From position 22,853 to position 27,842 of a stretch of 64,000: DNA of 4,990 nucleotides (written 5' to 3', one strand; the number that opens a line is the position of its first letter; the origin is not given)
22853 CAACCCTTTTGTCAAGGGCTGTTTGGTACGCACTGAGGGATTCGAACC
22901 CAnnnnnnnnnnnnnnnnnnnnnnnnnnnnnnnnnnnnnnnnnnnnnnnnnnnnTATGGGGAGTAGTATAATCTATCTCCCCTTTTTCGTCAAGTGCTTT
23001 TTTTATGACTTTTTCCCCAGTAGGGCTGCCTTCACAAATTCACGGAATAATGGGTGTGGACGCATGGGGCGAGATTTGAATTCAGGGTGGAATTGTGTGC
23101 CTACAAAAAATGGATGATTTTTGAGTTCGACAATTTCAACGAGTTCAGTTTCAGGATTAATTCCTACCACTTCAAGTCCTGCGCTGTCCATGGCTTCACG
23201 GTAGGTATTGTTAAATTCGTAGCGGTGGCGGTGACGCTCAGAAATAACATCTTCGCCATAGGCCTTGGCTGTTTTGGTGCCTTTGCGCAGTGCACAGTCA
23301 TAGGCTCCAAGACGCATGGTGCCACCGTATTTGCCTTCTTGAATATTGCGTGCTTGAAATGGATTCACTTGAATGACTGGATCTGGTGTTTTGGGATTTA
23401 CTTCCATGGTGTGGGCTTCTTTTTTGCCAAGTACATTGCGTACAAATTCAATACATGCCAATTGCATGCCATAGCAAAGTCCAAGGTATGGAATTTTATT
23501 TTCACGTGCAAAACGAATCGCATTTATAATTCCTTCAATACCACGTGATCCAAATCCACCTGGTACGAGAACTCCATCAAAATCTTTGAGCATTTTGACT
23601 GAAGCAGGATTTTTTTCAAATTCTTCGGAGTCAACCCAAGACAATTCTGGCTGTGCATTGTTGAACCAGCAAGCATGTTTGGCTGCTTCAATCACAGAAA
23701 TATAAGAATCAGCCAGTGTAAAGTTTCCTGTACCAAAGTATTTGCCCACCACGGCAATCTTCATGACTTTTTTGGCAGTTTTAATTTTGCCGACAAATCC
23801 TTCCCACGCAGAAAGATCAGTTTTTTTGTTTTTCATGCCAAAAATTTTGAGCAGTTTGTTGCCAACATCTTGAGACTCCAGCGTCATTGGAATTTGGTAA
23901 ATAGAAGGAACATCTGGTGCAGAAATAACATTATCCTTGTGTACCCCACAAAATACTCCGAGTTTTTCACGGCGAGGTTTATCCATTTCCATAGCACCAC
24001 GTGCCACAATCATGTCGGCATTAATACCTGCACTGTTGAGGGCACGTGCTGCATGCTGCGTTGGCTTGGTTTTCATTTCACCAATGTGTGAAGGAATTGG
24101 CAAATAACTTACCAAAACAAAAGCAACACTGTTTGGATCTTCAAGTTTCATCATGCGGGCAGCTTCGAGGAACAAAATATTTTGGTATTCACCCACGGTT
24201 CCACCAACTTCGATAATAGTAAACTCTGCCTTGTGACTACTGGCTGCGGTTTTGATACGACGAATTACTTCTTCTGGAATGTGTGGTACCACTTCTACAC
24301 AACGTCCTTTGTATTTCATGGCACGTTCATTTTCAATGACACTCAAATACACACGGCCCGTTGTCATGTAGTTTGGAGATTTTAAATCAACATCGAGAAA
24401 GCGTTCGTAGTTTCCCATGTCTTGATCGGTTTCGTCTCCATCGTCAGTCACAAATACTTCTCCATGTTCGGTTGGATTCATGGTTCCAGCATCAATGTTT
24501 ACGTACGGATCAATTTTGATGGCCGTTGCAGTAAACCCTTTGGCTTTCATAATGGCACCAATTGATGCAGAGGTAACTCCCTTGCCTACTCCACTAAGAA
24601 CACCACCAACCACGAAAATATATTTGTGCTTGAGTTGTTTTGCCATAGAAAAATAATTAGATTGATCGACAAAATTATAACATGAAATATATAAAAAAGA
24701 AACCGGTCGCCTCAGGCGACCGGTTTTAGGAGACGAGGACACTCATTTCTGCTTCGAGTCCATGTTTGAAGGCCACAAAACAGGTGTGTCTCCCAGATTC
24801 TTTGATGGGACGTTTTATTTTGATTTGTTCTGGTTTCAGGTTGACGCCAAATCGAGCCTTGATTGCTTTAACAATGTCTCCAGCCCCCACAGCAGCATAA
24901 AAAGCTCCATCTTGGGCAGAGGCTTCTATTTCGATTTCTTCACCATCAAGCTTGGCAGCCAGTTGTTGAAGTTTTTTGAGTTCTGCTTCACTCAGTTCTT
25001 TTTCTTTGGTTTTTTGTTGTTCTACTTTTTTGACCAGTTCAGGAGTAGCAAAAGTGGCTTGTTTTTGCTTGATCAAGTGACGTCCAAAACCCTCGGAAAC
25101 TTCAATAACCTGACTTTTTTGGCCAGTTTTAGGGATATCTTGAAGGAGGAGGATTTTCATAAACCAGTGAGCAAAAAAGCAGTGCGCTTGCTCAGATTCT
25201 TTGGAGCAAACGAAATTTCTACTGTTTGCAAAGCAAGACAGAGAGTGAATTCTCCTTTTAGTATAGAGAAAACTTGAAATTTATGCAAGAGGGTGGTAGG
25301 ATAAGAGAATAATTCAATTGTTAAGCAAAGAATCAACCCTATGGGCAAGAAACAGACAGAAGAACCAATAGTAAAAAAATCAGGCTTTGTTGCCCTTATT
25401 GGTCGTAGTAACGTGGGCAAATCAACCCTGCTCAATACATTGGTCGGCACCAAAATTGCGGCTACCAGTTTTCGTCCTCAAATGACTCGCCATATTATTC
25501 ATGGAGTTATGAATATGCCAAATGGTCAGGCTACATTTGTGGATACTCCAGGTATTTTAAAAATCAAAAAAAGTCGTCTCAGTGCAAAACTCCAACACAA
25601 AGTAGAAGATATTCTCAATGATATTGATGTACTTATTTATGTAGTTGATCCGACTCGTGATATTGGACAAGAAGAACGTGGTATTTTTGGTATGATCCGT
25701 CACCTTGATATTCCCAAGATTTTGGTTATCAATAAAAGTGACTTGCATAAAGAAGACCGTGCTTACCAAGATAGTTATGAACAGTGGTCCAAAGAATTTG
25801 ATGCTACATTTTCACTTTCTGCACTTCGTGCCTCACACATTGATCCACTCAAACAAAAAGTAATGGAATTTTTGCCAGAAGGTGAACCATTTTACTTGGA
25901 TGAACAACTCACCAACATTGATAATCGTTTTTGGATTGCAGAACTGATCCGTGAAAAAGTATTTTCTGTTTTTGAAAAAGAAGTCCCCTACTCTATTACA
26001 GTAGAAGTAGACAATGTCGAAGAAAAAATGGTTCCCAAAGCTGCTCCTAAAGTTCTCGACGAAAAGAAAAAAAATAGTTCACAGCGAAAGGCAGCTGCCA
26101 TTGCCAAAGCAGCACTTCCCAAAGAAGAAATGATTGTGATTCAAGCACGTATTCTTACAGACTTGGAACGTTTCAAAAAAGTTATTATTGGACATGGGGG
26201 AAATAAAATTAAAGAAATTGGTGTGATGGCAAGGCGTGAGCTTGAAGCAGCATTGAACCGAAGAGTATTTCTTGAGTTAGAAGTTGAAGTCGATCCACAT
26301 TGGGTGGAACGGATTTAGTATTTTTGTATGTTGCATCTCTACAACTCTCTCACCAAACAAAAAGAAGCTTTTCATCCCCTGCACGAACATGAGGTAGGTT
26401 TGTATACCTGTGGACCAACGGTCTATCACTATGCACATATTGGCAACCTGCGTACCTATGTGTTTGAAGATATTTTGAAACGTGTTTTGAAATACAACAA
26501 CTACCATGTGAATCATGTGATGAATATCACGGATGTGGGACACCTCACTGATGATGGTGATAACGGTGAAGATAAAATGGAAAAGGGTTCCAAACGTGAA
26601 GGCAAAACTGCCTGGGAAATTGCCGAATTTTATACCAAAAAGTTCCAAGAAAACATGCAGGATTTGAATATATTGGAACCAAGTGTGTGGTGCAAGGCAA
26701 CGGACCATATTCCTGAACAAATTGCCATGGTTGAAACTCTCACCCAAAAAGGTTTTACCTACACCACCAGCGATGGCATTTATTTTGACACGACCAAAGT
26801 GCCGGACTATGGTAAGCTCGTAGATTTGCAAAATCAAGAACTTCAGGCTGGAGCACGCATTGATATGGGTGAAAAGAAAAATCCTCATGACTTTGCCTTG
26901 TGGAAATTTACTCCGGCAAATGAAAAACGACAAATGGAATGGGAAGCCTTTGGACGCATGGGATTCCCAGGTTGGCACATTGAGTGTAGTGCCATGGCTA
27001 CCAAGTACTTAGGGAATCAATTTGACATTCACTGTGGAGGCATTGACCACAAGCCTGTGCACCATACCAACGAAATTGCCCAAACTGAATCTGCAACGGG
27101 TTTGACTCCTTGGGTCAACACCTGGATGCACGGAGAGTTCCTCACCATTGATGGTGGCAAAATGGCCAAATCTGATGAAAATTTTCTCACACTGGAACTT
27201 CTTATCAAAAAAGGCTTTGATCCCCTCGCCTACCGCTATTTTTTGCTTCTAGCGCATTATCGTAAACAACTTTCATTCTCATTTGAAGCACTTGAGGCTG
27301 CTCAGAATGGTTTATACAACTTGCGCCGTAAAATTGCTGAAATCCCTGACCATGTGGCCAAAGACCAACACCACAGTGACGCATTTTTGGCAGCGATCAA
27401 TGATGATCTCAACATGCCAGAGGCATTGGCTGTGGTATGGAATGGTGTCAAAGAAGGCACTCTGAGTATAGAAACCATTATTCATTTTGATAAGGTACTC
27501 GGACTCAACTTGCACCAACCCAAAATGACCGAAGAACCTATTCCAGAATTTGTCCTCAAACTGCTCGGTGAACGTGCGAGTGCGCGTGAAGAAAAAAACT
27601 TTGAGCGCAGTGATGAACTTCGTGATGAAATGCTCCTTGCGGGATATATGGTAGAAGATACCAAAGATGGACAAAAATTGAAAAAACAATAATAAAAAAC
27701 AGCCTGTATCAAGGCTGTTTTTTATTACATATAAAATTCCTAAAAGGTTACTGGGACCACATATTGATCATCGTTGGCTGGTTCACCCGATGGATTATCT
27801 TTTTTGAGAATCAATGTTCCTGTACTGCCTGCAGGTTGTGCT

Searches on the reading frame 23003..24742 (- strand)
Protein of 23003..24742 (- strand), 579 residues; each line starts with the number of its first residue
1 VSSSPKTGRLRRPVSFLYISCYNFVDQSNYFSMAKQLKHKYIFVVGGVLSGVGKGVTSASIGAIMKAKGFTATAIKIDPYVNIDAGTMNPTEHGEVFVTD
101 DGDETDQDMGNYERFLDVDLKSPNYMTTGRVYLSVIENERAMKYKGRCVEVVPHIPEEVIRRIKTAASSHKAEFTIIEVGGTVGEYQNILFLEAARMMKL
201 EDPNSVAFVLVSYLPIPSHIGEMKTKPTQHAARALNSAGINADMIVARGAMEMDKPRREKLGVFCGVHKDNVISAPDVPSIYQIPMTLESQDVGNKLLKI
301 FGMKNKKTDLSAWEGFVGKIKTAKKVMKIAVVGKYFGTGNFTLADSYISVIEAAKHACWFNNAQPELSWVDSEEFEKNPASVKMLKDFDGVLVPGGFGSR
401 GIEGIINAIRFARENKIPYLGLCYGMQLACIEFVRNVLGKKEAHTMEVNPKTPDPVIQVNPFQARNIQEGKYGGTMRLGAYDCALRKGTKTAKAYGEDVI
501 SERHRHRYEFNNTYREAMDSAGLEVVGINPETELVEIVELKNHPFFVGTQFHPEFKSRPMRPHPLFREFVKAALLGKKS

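Call 56: search_protein_families(library=pfam, proteins=[window:23003-24742:-], max_evalue=0.00001)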
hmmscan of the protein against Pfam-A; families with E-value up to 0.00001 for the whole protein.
window:23003-24742:- (579 aa): 3 families
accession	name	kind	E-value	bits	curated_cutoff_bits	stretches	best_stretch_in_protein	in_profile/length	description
PF06418.20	CTP_synth_N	-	9.7e-101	337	26.1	1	40-302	1-264/265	CTP synthase N-terminus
PF00117.34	GATase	-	9.1e-39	133.5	22.8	1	343-571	2-189/190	Glutamine amidotransferase class-I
PF07722.19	Peptidase_C26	-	4.5e-06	27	20.5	0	409-554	98-219/219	Peptidase C26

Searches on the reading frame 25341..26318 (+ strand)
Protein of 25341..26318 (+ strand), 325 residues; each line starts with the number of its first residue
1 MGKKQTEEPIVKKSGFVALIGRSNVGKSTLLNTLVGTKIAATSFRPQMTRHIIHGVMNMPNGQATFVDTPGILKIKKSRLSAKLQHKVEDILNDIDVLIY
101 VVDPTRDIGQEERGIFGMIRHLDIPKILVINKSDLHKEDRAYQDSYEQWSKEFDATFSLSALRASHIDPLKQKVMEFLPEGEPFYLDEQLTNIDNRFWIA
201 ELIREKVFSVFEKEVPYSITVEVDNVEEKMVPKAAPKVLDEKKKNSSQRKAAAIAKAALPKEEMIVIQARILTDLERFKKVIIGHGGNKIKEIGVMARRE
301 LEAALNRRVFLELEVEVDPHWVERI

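Call 86: search_protein_families(library=pfam, proteins=[window:25341-26318:+], max_evalue=0.000001)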
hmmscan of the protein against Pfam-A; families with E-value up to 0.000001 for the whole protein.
window:25341-26318:+ (325 aa): 7 families
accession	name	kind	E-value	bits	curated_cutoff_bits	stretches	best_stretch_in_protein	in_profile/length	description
PF01926.29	MMR_HSR1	-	3.5e-24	85.5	21.9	1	17-132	2-113/113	50S ribosome-binding GTPase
PF02421.24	FeoB_N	-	2.4e-11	43.9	27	1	17-172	3-154/156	Ferrous iron transport protein B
PF03193.22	RsgA_GTPase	-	1.1e-09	38.7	30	0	15-75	107-171/174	RsgA GTPase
PF00350.29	Dynamin_N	-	6.4e-09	36.5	27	0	17-53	1-36/168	Dynamin family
PF07650.23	KH_2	-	9.6e-09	35.4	22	1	263-321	16-77/78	KH domain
PF00009.33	GTP_EFTU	-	2.2e-08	34.3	26.5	0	47-179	54-187/188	Elongation factor Tu GTP binding domain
PF04548.22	AIG1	-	7.3e-08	32.4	27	1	18-121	4-109/212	AIG1 family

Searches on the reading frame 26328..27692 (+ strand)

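Call 86: search_protein_families(library=pfam, proteins=[window:26328-27692:+], max_evalue=0.000001)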
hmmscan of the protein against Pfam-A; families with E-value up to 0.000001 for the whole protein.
window:26328-27692:+ (454 aa): 3 families
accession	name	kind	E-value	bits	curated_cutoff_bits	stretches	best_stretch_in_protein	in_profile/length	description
PF01406.26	tRNA-synt_1e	-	8.5e-92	308.2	27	1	15-326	2-300/301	tRNA synthetases class I (C) catalytic domain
PF09334.17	tRNA-synt_1g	-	3.4e-10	39.7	20.1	0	263-327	312-376/391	tRNA synthetases class I (M)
PF23493.1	CysS_C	-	2.2e-07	31.3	23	1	406-449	5-48/51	Cysteinyl-tRNA ligase anticodon binding domain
